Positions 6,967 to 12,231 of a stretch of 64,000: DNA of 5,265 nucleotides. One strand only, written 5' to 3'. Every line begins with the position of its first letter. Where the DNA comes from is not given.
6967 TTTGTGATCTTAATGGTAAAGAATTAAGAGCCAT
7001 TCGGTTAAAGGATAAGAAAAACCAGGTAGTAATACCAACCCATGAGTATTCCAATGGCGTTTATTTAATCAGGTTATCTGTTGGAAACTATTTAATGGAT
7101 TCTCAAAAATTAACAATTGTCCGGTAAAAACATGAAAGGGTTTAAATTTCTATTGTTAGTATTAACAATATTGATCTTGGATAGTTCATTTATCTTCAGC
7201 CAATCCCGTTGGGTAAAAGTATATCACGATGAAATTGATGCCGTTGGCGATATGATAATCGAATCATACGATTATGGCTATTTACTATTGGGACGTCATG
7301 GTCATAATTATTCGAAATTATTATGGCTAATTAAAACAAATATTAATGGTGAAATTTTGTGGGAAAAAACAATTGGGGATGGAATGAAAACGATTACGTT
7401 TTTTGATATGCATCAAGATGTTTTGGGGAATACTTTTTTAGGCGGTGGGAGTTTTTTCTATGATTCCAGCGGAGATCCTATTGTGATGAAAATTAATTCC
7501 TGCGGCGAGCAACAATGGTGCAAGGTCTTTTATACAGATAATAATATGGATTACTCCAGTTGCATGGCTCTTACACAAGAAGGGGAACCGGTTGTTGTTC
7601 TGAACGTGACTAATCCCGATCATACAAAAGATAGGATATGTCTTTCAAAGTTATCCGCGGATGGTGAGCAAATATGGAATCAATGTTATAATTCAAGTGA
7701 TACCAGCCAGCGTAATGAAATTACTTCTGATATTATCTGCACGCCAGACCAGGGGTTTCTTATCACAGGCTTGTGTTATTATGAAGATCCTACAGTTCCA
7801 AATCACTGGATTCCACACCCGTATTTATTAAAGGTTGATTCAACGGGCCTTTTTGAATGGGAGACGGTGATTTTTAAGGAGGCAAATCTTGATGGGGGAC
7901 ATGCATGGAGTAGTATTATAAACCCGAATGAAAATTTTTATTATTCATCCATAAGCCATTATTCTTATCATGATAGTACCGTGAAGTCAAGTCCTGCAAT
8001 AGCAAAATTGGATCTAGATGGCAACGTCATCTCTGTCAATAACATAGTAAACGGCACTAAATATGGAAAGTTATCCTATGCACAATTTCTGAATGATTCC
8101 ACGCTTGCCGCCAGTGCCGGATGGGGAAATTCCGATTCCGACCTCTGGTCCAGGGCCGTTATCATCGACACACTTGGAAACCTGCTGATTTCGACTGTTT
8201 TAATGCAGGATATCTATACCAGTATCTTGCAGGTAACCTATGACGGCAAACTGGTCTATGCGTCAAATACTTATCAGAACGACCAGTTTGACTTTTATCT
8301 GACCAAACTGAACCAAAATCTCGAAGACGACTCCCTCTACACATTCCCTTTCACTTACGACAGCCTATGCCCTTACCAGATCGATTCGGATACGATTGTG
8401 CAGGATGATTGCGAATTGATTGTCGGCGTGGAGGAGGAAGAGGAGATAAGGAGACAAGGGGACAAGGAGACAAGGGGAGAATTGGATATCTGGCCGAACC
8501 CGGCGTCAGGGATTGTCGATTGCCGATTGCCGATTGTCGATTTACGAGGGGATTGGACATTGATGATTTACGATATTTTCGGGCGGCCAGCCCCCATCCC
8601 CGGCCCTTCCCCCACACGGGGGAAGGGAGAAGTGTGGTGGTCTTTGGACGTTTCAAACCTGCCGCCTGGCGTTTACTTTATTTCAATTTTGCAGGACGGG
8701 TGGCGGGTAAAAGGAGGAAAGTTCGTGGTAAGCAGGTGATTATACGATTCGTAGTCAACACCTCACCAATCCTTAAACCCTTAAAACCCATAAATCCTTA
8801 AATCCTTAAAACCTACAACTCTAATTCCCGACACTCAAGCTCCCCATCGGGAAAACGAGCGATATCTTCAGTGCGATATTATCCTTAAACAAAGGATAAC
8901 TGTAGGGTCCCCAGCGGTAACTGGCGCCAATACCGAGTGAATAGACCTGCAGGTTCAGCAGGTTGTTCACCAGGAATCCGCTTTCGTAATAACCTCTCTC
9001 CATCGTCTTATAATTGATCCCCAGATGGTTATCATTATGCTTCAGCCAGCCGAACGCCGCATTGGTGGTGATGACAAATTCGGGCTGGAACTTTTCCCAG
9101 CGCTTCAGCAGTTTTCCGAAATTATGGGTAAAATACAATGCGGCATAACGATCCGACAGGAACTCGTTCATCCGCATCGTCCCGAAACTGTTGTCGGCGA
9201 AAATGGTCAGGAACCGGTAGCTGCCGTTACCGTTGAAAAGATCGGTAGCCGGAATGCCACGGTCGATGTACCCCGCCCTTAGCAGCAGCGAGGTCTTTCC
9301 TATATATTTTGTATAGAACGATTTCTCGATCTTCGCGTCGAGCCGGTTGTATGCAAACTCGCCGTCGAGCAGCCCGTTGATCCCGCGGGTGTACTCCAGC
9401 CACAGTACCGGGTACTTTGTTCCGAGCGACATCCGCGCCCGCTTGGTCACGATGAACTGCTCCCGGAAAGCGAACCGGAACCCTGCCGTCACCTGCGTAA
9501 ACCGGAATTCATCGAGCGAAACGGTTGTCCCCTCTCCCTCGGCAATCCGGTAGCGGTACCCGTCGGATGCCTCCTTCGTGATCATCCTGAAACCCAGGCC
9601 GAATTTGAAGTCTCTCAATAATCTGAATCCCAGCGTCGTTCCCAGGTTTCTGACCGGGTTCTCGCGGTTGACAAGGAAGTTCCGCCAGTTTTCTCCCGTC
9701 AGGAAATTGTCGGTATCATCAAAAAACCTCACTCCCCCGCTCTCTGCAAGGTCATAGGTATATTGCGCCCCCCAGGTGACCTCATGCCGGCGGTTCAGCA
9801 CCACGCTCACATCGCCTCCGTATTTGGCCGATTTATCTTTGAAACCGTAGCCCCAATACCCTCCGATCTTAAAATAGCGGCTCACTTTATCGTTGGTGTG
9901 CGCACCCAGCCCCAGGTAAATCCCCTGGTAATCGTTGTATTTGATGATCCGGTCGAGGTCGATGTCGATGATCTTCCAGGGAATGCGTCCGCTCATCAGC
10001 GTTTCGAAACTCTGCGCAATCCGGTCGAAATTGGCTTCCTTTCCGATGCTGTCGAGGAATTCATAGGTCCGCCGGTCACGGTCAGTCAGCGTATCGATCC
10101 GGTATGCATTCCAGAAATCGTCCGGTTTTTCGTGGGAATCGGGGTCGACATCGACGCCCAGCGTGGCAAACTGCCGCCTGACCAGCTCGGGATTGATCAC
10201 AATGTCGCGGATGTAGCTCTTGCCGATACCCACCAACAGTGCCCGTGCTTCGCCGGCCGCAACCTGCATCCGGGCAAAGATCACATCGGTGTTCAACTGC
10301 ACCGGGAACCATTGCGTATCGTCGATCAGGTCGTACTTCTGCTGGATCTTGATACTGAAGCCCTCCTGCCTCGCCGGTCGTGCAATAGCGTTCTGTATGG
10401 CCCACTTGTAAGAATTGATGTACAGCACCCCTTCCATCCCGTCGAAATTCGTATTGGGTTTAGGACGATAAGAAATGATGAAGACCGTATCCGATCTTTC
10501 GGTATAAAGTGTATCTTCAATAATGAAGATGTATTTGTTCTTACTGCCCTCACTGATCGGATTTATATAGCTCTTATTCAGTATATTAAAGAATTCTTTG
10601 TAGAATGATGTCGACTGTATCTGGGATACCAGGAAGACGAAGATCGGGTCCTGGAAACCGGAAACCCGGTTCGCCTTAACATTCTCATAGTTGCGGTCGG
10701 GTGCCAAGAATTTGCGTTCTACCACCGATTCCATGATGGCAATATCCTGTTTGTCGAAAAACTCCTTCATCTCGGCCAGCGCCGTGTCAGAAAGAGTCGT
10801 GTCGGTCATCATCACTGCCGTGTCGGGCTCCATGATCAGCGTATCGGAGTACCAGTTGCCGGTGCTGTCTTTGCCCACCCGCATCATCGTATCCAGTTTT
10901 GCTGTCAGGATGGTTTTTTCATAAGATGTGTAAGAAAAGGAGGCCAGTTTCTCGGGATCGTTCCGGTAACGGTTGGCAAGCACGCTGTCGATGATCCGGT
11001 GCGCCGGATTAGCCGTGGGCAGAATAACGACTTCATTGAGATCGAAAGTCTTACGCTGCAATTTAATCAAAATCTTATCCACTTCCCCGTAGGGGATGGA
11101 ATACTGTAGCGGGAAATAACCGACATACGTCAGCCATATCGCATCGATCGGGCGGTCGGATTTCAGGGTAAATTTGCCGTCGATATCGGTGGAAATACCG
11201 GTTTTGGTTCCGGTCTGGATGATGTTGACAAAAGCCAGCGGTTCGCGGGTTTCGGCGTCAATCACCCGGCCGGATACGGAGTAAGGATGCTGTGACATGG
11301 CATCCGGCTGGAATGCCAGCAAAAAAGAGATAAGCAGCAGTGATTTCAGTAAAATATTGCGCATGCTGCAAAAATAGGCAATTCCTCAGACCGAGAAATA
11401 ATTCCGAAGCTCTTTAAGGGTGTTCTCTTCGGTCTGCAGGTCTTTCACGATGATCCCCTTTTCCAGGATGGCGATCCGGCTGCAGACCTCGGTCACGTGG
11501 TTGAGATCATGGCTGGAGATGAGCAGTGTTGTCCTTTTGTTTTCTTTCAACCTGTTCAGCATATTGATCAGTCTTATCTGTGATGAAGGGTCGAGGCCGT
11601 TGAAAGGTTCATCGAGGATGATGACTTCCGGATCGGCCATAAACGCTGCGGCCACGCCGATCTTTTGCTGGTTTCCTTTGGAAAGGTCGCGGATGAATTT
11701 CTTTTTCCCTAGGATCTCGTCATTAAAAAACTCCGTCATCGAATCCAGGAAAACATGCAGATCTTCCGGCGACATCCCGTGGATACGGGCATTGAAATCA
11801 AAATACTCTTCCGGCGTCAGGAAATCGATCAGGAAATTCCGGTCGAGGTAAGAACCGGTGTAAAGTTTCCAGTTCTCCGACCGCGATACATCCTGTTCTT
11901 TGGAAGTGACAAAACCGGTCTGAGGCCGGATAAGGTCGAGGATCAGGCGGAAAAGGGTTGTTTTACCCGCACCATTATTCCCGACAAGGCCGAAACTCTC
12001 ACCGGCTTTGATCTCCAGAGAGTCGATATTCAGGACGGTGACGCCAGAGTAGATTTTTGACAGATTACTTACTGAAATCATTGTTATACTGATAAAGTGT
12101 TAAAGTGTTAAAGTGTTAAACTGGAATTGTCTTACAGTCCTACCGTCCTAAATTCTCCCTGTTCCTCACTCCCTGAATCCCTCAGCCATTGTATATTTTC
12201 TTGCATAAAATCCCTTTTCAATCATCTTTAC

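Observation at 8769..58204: About a dozen unrelated 7- or 8-nt tandem arrays, almost all pressed against stop codons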

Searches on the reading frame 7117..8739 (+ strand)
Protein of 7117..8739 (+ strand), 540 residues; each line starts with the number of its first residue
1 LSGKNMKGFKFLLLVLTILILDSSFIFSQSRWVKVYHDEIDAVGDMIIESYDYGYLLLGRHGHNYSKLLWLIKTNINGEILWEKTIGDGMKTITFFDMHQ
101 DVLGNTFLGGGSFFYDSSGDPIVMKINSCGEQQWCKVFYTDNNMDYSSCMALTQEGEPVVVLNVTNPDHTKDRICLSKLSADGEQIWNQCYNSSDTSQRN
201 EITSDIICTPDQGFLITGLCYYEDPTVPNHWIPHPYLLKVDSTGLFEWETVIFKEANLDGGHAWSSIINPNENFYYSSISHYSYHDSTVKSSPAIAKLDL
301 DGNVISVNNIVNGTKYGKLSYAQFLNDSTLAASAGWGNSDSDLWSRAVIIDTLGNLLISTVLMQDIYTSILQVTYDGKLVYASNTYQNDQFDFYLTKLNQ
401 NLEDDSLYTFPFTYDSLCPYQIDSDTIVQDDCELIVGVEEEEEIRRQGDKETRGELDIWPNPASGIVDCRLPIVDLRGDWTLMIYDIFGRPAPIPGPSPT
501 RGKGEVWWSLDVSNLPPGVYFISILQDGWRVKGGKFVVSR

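Call 15: search_protein_families(library=pfam, proteins=[window:7117-8739:+])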
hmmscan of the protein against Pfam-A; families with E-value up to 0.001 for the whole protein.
window:7117-8739:+ (540 aa): 2 families
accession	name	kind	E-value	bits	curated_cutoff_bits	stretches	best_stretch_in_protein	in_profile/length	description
PF18962.6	Por_Secre_tail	-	1.4e-06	29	27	1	458-536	1-73/75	Secretion system C-terminal sorting domain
PF17164.10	DUF5122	-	2.2e-05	25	27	0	376-401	3-29/36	Domain of unknown function (DUF5122) beta-propeller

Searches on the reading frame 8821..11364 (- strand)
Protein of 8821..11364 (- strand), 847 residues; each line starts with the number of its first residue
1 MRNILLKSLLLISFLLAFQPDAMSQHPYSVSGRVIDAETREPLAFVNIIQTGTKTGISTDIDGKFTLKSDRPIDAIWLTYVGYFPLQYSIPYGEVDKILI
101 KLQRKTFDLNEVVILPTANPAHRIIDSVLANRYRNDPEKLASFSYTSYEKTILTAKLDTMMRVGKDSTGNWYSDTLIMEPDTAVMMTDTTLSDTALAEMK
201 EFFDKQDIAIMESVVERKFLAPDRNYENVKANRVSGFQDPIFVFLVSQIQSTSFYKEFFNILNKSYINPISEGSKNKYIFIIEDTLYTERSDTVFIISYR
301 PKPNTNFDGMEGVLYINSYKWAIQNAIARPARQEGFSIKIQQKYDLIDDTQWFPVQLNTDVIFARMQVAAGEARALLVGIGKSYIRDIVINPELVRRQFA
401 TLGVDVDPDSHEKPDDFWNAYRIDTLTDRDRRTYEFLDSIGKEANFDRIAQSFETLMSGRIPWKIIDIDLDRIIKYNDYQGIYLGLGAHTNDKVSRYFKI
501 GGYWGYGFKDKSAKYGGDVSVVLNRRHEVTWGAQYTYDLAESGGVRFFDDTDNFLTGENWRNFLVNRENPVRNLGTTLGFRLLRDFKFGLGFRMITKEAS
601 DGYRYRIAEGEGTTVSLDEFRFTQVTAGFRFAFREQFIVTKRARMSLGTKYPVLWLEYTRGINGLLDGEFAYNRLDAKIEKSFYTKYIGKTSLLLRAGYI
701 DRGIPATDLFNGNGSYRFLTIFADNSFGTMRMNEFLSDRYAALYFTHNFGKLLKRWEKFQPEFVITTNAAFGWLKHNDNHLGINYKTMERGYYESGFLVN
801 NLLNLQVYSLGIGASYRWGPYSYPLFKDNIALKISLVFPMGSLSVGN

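Call 15: search_protein_families(library=pfam, proteins=[window:8821-11364:-])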
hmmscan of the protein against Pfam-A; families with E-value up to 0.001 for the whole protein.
window:8821-11364:- (847 aa): 3 families
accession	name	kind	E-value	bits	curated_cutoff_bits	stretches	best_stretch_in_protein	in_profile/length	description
PF18939.6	DUF5686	-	7.4e-40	137.5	39.2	1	197-753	47-633/669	Family of unknown function (DUF5686)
PF13715.12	CarbopepD_reg_2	-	2.5e-14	53.5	32.2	1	30-114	1-88/88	CarboxypepD_reg-like domain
PF13620.12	CarboxypepD_reg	-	0.0001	23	32.3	1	29-75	1-49/82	Carboxypeptidase regulatory-like domain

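Call 38: find_related_loci(query=window:8821-11364:-, collection=metagenome_contigs, flank=10000)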
Query window:8821-11364:- (847 aa) in metagenome_contigs; peptide patterns used: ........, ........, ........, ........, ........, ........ (x = any residue, [..] = any of these).
129 stretches matched a pattern; 30 encode a relative of the query (tblastn E <= 1e-3); 30 distinct loci.
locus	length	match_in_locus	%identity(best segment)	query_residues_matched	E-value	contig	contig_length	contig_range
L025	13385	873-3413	99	1-847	0e+0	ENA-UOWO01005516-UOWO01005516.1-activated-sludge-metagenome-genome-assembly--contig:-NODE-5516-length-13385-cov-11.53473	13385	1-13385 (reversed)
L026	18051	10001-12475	74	7-847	0e+0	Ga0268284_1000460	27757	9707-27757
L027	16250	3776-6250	74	7-847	0e+0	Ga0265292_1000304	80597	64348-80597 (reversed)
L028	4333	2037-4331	82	25-788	0e+0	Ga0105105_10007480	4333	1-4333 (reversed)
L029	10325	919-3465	71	4-847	0e+0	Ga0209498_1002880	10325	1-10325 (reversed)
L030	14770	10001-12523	76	10-847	0e+0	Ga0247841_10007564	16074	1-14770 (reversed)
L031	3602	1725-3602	75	6-629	0e+0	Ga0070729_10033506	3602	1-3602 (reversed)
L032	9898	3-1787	74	252-847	0e+0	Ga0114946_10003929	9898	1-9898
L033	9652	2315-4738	53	5-839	0e+0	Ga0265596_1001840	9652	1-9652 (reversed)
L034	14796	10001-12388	55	26-844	0e+0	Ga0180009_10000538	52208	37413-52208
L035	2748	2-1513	78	338-841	0e+0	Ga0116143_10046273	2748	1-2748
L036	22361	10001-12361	49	28-840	0e+0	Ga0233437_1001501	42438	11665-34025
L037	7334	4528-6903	49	23-840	0e+0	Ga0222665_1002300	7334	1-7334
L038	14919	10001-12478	47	1-838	0e+0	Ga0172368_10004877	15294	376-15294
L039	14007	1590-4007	46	4-839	0e+0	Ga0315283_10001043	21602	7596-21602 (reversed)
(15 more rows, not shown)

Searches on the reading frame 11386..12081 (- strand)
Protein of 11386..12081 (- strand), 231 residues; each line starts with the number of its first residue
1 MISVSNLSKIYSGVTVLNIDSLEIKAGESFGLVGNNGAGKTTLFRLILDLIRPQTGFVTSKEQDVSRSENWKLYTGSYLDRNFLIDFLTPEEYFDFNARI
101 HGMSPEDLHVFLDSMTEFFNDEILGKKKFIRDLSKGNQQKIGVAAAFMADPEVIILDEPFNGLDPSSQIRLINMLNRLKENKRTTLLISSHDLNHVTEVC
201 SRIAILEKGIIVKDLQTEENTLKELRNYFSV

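Call 15: search_protein_families(library=pfam, proteins=[window:11386-12081:-])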
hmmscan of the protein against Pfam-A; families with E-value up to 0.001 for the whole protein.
window:11386-12081:- (231 aa): 2 families
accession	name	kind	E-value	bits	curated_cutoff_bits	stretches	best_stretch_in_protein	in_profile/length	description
PF00005.33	ABC_tran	-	1.6e-23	84.2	25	1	19-161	3-137/137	ABC transporter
PF13304.12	AAA_21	-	6.7e-18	66.2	27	1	116-193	221-300/304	AAA domain, putative AbiEii toxin, Type IV TA system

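Call 37: find_encoding_contigs(protein=window:11386-12081:-, flank=6000, max_places=10)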
Protein window:11386-12081:- (231 aa): 3 contigs read that carry it; 3 places shown.
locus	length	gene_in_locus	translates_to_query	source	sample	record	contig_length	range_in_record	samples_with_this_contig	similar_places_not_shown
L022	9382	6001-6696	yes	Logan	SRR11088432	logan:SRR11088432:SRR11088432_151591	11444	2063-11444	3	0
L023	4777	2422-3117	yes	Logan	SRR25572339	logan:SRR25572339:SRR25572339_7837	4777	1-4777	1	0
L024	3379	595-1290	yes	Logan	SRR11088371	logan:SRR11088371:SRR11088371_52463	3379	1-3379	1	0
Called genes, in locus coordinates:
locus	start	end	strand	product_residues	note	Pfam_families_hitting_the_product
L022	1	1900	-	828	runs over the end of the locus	PF17764:PriA_3primeBD, PF04851:ResIII, PF00270:DEAD, PF18319:Zn_ribbon_PriA, PF00271:Helicase_C, PF18074:PriA_C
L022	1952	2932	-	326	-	PF00365:PFK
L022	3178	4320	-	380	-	PF22020:RlmL_1st, PF02926:THUMP, PF01170:UPF0020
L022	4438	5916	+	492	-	PF18940:DUF5687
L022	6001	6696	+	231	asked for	PF00005:ABC_tran, PF13304:AAA_21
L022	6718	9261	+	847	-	PF13715:CarbopepD_reg_2, PF18939:DUF5686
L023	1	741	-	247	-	?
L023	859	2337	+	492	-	PF18940:DUF5687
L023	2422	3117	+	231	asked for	PF00005:ABC_tran, PF13304:AAA_21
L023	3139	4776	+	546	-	?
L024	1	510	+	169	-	?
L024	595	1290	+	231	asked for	PF00005:ABC_tran, PF13304:AAA_21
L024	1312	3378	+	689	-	?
